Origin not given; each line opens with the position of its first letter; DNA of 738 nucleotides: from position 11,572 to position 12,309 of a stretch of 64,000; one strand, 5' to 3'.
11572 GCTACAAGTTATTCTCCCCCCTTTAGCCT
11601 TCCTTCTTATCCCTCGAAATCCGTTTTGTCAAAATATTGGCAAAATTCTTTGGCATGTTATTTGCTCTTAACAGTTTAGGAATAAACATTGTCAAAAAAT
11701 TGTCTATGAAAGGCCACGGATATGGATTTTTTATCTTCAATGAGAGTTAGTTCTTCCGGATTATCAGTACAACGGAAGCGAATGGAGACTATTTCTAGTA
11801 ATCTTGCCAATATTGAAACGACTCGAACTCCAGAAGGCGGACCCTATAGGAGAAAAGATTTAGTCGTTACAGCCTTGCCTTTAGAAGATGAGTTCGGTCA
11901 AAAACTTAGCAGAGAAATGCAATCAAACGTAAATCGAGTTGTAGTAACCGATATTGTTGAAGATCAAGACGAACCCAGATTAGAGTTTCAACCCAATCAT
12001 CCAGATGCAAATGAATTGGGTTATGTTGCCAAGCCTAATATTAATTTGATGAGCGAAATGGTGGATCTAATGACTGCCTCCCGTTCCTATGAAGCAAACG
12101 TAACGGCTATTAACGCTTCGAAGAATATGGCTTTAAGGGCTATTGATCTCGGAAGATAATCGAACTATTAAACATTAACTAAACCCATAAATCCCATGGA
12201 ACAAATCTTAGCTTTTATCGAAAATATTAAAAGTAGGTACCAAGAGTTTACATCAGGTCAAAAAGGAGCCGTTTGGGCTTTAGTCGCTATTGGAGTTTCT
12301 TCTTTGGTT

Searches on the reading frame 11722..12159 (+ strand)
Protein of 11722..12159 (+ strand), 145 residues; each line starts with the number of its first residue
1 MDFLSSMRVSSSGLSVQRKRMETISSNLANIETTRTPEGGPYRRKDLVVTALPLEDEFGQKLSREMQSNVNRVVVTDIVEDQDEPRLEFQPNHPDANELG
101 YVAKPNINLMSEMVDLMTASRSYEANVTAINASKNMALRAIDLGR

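Call 70: search_protein_families(library=ncbifam, proteins=[window:11722-12159:+], max_evalue=0.00001)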
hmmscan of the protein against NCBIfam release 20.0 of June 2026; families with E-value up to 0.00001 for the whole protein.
window:11722-12159:+ (145 aa): 10 families
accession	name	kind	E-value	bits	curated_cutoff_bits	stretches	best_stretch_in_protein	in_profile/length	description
TIGR01395.1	FlgC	equivalog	1.3e-49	168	102.1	1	4-145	1-137/137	flagellar basal body rod protein FlgC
NF009275.1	PRK12632.1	equivalog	1.8e-18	67.2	170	1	2-143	3-127/130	flagellar basal body rod protein FlgC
TIGR02488.1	flgG_G_neg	equivalog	2.3e-12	47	252.75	1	100-137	215-252/259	flagellar basal-body rod protein FlgG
TIGR03506.1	FlgEFG_subfam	subfamily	4.6e-11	43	70.25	1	6-34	2-30/351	flagellar hook-basal body complex protein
NF009456.0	PRK12816.1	equivalog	1.8e-09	37.6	416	0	101-144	220-263/264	flagellar basal body rod protein FlgG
NF009282.1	PRK12642.1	equivalog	8.9e-08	31.7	242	0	96-140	189-233/239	flagellar basal-body rod protein FlgF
NF004243.1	PRK05682.2-2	equivalog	1.3e-07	31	801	0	1-34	1-34/420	flagellar hook protein FlgE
NF005286.1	PRK06803.1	equivalog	2.1e-07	30.4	467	0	100-137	358-395/402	flagellar hook protein FlgE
TIGR02490.1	flgF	equivalog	7.5e-07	28.9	178.5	0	9-52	3-40/218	flagellar basal-body rod protein FlgF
TIGR02492.1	flgK_ends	equivalog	9.6e-06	25.2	170.75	0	6-51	2-41/437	flagellar hook-associated protein FlgK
